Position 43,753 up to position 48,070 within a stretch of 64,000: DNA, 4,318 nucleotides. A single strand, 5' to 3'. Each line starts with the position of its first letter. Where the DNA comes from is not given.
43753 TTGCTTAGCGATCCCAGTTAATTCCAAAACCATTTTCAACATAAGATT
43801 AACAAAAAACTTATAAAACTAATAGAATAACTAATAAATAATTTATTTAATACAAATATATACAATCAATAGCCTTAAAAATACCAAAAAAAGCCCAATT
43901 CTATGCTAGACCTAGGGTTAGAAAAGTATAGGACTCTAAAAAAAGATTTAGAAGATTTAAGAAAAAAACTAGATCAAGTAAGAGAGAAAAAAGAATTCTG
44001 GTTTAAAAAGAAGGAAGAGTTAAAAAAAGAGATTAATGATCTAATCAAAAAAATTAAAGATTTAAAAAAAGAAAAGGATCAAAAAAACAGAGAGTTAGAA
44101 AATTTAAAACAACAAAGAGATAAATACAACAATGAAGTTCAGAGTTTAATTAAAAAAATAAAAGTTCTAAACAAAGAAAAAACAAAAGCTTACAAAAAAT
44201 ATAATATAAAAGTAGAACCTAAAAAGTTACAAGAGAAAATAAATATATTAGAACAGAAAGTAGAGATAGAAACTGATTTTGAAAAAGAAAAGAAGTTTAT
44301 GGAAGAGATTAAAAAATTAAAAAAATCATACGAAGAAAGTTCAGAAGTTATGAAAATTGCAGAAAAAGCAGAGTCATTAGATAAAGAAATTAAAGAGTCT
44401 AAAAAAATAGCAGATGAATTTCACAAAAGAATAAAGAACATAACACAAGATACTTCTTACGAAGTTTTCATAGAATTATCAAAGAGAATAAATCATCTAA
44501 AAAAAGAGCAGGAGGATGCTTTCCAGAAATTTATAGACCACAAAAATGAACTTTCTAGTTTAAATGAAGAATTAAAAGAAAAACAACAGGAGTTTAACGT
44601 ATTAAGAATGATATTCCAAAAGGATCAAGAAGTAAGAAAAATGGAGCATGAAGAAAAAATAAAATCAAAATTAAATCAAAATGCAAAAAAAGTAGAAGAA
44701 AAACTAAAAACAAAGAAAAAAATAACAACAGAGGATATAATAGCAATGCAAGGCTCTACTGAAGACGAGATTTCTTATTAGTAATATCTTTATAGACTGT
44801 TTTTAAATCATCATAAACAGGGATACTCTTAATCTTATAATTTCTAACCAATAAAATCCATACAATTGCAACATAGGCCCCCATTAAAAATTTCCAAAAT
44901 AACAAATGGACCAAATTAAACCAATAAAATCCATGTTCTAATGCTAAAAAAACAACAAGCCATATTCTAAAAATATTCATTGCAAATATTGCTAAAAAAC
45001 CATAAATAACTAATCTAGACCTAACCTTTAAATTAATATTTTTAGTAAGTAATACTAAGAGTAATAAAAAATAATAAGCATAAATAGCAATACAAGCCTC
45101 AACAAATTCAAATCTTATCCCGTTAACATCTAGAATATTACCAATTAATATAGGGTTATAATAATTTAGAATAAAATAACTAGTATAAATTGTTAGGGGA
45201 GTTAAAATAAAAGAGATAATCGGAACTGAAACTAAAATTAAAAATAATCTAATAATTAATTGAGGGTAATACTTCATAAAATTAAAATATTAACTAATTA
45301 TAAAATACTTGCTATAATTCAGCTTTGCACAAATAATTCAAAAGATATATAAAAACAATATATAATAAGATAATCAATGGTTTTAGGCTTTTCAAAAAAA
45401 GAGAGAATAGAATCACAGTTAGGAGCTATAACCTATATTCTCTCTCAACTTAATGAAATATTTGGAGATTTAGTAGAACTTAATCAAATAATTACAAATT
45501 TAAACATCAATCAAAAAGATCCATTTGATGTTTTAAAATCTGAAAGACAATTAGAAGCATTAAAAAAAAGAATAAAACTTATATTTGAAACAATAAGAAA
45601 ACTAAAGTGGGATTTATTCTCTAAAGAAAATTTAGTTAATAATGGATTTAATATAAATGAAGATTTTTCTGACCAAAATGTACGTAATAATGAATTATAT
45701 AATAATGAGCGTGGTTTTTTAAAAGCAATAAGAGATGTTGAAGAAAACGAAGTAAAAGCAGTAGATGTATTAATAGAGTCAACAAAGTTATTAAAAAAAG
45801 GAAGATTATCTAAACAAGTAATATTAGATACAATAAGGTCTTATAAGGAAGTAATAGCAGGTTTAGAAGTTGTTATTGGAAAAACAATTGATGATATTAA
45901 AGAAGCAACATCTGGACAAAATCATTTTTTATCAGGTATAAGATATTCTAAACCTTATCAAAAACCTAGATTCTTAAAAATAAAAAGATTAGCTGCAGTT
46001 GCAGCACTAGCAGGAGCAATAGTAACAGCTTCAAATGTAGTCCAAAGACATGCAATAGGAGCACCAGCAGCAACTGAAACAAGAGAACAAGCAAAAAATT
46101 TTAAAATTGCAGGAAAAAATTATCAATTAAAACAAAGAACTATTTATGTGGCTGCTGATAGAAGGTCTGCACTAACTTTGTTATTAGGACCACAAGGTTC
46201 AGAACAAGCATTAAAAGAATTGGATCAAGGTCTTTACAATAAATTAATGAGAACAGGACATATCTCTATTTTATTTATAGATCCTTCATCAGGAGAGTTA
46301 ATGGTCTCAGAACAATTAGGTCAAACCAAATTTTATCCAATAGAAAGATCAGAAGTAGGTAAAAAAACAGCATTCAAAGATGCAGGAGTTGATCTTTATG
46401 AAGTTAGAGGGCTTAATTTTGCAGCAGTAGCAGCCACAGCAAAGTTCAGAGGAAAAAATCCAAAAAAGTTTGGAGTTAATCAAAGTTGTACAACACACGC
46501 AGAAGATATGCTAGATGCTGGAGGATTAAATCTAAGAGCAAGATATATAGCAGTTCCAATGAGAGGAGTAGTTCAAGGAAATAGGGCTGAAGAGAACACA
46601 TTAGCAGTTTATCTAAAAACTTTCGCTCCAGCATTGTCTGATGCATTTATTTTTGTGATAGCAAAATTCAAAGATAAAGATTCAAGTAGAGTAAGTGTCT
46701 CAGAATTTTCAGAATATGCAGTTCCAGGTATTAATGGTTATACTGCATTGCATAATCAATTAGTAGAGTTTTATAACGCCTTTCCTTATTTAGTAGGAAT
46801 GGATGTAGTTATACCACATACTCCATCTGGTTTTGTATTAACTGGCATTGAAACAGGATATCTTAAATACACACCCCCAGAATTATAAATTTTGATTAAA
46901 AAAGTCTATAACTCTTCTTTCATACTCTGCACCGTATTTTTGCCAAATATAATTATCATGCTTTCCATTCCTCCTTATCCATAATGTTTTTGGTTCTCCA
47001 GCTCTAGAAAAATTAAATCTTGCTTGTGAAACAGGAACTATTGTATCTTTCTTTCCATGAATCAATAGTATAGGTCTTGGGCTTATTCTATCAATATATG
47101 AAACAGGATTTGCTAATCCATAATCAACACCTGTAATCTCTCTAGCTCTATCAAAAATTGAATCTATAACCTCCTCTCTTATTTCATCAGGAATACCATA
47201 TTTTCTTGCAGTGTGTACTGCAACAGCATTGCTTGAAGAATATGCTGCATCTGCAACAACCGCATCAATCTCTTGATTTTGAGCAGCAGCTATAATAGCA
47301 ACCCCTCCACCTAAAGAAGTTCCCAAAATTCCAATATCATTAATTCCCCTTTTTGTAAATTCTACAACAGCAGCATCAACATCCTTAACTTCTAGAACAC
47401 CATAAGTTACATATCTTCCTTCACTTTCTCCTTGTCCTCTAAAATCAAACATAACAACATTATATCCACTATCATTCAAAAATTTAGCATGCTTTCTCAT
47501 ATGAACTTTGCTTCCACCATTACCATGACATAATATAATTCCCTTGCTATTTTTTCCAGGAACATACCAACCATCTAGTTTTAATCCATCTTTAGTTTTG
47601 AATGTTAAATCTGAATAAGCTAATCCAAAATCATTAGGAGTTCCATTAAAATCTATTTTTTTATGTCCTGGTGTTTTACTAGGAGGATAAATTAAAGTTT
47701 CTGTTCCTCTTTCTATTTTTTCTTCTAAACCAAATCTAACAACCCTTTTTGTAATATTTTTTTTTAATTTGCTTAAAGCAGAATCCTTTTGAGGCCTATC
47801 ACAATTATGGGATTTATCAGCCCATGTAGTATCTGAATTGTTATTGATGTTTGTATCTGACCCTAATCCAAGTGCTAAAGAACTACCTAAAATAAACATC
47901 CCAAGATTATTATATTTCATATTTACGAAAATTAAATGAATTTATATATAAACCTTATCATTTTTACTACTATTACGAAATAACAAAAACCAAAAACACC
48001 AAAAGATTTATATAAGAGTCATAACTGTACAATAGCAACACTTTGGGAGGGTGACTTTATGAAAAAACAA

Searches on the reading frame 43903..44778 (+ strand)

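Call 68: search_protein_families(library=pfam, proteins=[window:43903-44778:+], max_evalue=0.001)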
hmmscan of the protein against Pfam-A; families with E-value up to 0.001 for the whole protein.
window:43903-44778:+ (292 aa): 1 family
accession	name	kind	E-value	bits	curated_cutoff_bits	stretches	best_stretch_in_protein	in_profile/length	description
PF11932.13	DUF3450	-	0.00069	19.4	32.6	1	21-145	16-137/241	Protein of unknown function (DUF3450)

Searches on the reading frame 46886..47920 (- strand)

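Call 68: search_protein_families(library=pfam, proteins=[window:46886-47920:-], max_evalue=0.001)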
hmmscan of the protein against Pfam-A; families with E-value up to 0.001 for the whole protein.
window:46886-47920:- (345 aa): 9 families
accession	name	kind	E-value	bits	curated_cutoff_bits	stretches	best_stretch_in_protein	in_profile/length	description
PF12146.15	Hydrolase_4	-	4.6e-17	62.5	27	1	126-227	5-110/239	Serine aminopeptidase, S33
PF00561.26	Abhydrolase_1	-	1.4e-16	61.4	25.8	1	128-232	3-107/245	alpha/beta hydrolase fold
PF12697.13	Abhydrolase_6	-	4.9e-10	40.9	26.3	1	128-231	1-100/217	Alpha/beta hydrolase family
PF00326.27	Peptidase_S9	-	5e-10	39.7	22.6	1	141-344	3-209/213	Prolyl oligopeptidase family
PF02129.25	Peptidase_S15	-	5.3e-10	39.9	23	1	142-232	42-134/262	X-Pro dipeptidyl-peptidase (S15 family)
PF20434.5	BD-FAE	-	2.9e-09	37.2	26.8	1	143-301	38-209/215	BD-FAE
PF05448.18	AXE1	-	4.2e-09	36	21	1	191-323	173-305/321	Acetyl xylan esterase (AXE1)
PF20408.4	Abhydrolase_11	-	4.6e-05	23.7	27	1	127-223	4-104/193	Alpha/beta hydrolase domain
PF01738.24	DLH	-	0.00015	21.9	21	0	125-223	13-126/217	Dienelactone hydrolase family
